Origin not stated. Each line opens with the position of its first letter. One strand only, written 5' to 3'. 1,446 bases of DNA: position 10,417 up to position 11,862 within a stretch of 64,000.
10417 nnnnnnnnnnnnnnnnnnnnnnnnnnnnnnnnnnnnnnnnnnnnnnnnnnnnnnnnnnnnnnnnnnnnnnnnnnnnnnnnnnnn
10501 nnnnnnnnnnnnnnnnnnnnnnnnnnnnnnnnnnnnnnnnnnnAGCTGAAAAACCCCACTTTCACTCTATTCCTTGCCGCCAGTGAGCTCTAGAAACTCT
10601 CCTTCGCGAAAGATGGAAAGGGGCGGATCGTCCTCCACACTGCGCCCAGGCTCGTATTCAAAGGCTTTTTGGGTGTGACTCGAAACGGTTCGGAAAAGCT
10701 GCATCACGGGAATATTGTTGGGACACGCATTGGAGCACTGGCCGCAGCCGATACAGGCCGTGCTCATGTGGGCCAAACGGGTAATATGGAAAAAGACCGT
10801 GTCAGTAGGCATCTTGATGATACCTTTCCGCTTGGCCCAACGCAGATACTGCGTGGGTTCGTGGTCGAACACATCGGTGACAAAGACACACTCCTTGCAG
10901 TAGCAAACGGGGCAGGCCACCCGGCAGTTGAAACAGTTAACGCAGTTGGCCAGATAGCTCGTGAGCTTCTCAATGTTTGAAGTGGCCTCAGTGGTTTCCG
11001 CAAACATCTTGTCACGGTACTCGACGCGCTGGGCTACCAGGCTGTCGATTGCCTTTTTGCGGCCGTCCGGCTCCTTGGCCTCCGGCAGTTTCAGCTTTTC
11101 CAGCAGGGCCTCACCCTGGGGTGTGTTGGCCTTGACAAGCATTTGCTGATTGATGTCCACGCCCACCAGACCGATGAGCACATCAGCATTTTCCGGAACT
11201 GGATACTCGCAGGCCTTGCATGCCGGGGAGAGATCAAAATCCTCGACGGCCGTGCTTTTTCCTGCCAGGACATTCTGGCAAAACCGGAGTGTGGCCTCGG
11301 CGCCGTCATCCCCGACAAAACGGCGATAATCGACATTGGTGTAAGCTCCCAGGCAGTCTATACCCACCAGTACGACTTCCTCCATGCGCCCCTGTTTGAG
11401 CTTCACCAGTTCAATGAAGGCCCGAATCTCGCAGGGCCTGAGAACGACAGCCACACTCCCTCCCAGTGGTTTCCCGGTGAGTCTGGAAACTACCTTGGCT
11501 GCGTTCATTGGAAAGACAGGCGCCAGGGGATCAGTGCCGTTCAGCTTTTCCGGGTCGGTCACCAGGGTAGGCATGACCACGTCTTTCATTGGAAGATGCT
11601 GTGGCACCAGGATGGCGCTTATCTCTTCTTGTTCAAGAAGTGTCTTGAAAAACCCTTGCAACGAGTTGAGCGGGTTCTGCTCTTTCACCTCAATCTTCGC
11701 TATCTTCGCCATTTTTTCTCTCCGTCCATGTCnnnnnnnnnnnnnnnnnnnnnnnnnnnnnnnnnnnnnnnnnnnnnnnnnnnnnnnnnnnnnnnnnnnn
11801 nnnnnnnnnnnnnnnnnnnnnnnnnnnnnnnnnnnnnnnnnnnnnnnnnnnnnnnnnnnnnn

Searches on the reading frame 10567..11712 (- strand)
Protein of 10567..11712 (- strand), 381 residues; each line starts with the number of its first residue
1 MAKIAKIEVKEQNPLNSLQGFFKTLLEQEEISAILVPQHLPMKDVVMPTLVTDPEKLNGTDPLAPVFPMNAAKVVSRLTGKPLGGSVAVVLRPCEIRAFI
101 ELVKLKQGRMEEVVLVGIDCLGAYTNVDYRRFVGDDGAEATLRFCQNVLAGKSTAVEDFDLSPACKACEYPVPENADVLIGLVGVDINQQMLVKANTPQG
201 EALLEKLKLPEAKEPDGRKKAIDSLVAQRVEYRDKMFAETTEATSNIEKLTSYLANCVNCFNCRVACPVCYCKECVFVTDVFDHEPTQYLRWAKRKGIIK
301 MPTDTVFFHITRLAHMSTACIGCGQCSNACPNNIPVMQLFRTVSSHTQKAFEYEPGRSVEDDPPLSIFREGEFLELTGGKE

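Call 7: search_protein_families(library=pfam, proteins=[window:10567-11712:-], max_evalue=0.001)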
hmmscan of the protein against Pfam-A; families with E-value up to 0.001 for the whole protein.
window:10567-11712:- (381 aa): 9 families
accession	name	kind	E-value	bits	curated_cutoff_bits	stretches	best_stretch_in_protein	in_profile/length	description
PF04432.18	FrhB_FdhB_C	-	8.4e-08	32.7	23.3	1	86-208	3-137/150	Coenzyme F420 hydrogenase/dehydrogenase, beta subunit C terminus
PF13183.11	Fer4_8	-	4.3e-06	27.6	27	1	254-334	2-68/68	4Fe-4S dicluster domain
PF13534.11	Fer4_17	-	1e-05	26.4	22.2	1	271-334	7-60/61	4Fe-4S dicluster domain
PF13237.11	Fer4_10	-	3.1e-05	24.2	25.5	1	317-341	6-22/53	4Fe-4S dicluster domain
PF00037.32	Fer4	-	3.2e-05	24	21.1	1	319-334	7-22/24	4Fe-4S binding domain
PF12838.12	Fer4_7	-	5.3e-05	24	27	0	320-338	2-20/52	4Fe-4S dicluster domain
PF12837.12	Fer4_6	-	0.00049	20.4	25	1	315-334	4-23/24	4Fe-4S binding domain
PF12797.12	Fer4_2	-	0.00074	19.8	24.5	0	318-331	8-21/22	4Fe-4S binding domain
PF13187.11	Fer4_9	-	0.00088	19.7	27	1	256-333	1-50/52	4Fe-4S dicluster domain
